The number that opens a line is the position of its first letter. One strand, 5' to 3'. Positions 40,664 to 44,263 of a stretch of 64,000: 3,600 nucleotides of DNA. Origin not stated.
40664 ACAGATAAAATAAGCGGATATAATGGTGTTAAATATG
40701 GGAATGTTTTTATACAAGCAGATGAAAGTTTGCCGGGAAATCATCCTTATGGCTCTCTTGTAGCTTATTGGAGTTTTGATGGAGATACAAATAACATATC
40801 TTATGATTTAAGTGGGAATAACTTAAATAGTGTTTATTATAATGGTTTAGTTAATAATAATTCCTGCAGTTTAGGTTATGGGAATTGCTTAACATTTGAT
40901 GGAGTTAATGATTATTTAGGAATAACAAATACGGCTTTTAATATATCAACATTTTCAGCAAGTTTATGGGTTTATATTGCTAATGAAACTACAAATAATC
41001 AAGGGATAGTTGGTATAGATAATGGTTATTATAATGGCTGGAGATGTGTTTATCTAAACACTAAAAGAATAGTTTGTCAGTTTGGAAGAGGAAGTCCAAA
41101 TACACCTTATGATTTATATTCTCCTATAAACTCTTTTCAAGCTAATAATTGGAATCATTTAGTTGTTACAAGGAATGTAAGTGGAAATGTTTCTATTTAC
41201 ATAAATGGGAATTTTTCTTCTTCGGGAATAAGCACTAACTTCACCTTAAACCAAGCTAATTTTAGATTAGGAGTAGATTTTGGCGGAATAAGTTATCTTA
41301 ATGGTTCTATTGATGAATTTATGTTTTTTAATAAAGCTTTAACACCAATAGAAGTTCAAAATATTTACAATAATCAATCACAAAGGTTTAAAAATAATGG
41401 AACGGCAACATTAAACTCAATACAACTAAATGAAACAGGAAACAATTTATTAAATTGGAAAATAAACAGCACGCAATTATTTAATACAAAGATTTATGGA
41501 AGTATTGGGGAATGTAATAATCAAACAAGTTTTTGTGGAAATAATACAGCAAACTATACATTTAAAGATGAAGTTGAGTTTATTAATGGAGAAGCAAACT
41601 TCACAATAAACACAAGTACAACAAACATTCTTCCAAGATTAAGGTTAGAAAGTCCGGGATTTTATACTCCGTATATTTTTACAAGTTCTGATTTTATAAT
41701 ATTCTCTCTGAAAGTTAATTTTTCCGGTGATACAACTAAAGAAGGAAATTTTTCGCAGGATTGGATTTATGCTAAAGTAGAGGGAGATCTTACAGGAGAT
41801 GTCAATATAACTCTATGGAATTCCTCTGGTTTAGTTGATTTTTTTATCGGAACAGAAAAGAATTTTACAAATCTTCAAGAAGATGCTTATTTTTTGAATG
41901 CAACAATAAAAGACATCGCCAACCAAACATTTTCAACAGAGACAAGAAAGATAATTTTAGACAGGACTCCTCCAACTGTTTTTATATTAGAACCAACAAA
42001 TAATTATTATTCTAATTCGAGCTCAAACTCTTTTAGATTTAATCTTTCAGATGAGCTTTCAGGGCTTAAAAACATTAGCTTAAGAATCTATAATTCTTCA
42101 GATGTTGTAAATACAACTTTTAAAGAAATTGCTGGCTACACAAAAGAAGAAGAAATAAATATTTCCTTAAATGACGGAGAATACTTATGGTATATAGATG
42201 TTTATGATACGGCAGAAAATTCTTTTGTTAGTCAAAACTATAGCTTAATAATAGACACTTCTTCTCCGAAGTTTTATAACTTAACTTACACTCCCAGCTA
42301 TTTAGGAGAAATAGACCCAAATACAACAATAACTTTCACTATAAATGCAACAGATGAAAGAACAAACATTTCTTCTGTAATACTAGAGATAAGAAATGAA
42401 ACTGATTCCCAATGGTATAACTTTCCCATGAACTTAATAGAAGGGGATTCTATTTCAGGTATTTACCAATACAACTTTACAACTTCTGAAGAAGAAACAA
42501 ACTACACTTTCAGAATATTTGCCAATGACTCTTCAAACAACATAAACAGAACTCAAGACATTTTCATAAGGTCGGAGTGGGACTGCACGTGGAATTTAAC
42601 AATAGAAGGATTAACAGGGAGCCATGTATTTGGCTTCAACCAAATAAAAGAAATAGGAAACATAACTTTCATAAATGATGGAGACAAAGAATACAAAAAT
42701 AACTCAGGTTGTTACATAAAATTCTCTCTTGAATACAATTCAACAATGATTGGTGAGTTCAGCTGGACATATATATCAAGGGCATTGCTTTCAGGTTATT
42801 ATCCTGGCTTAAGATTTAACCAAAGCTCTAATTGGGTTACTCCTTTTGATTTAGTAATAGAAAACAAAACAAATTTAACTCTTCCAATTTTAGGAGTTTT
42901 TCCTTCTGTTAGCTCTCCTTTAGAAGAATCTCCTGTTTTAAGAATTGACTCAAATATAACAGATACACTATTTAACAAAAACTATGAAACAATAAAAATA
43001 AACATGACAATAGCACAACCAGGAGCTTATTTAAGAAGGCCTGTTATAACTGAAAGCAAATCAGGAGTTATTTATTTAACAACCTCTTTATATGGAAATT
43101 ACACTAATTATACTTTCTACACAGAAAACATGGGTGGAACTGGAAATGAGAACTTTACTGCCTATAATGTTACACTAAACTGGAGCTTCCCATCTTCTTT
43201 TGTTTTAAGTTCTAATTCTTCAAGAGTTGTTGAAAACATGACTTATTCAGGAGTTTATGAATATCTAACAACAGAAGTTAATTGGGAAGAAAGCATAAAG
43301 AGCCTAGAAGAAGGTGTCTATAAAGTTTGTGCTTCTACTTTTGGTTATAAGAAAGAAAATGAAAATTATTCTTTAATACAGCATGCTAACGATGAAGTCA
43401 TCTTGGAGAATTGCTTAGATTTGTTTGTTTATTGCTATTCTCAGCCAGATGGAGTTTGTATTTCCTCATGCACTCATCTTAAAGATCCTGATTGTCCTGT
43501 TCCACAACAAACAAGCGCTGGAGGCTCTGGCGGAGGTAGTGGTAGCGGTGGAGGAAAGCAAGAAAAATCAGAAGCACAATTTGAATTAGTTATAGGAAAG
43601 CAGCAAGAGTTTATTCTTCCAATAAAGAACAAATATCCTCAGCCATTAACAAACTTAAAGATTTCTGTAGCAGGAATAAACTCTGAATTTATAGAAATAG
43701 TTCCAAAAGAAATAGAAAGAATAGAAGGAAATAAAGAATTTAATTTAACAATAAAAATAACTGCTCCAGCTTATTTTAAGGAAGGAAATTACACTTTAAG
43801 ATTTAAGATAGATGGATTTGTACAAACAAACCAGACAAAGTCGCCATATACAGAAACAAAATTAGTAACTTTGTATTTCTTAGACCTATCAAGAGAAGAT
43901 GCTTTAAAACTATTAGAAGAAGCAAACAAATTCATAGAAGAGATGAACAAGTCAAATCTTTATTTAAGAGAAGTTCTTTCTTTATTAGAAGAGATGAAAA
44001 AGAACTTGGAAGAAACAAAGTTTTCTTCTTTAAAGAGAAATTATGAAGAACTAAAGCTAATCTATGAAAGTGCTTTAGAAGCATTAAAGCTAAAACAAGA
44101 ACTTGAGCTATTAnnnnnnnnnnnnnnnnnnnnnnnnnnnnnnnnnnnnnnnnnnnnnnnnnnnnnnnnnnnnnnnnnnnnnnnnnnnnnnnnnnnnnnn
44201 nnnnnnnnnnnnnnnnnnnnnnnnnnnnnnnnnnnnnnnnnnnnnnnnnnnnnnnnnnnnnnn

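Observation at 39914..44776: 1620-aa LamG-containing, sequon-saturated surface protein with an unusual TM-then-coiled-coil cytoplasmic tail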

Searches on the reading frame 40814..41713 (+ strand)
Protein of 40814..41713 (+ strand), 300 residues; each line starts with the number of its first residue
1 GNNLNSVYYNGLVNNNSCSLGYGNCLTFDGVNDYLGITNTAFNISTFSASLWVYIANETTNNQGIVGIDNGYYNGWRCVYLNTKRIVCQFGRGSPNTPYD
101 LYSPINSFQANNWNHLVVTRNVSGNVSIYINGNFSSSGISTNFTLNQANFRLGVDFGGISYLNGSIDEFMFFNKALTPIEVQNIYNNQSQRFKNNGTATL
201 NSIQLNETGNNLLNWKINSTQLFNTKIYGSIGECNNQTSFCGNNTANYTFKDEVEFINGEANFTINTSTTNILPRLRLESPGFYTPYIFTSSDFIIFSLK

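Call 8: search_protein_families(library=pfam, proteins=[window:40814-41713:+], max_evalue=5)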
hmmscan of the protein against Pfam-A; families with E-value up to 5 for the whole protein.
window:40814-41713:+ (300 aa): 3 families
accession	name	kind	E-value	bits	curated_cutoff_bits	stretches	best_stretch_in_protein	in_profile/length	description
PF13385.13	Laminin_G_3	-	6.8e-24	85.2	27.6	1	29-182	1-151/151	Concanavalin A-like lectin/glucanases superfamily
PF07953.20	Toxin_R_bind_N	-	3.4e-05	24.1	23.8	1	38-174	49-189/191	Clostridium neurotoxin, N-terminal receptor binding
PF19092.6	DUF5780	-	0.27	11.9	28.2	1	170-230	22-70/109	Family of unknown function (DUF5780)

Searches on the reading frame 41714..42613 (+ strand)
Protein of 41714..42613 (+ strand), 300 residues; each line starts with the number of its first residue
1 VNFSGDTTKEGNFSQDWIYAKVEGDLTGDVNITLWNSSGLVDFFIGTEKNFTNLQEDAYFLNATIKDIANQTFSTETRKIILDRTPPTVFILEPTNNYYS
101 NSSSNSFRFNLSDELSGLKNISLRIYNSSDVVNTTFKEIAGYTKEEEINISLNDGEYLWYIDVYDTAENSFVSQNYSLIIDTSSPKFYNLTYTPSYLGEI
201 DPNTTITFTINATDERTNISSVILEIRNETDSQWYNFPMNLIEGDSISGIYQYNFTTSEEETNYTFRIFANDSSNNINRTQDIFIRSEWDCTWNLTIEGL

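Call 8: search_protein_families(library=pfam, proteins=[window:41714-42613:+], max_evalue=5)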
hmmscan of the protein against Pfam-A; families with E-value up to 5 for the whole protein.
window:41714-42613:+ (300 aa): 6 families
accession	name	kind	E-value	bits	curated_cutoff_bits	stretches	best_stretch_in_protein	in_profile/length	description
PF23034.1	DUF7035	-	3.2e-10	40.6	27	2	181-268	2-92/137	Domain of unknown function (DUF7035)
PF24893.1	DUF7743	-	2.9e-06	27.4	27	2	203-280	19-90/120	Domain of unknown function (DUF7743)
PF19077.6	Big_13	-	3.2e-05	24.8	27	1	109-182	31-102/102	Bacterial Ig-like domain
PF17957.7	Big_7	-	6.8e-05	23.9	24.1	2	199-266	13-68/70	Bacterial Ig domain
PF02903.20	Alpha-amylase_N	-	0.066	13.8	23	1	221-275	38-94/120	Alpha amylase, N-terminal ig-like domain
PF12733.13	Cadherin-like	-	0.14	13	24.2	1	119-179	27-85/89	Cadherin-like beta sandwich domain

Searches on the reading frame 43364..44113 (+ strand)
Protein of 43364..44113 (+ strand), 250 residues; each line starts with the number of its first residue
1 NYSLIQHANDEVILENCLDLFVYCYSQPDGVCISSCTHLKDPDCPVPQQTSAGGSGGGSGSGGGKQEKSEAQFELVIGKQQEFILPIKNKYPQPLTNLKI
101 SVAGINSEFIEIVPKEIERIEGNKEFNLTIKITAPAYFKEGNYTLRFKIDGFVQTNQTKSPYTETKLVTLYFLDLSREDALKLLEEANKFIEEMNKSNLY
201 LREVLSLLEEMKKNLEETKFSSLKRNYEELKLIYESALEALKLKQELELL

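Call 8: search_protein_families(library=pfam, proteins=[window:43364-44113:+], max_evalue=5)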
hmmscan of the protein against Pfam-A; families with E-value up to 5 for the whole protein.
window:43364-44113:+ (250 aa): 6 families
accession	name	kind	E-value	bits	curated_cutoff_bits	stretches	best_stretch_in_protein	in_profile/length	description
PF10633.15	NPCBM_assoc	-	0.0013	19.3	24.4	1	77-149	3-75/78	NPCBM-associated, NEW3 domain of alpha-galactosidase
PF15587.11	Imm9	-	0.11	13.1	25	1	98-160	46-106/149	Immunity protein 9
PF09373.15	PMBR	-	0.18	12.4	24.9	1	175-196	5-26/33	Pseudomurein-binding repeat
PF04360.17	Serglycin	-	0.31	11.5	30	1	45-68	86-109/149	Serglycin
PF01535.26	PPR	-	1.1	10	25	0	200-214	15-29/31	PPR repeat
PF09302.16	XLF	-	1.3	9.8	24.6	1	167-248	32-112/115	XLF N-terminal domain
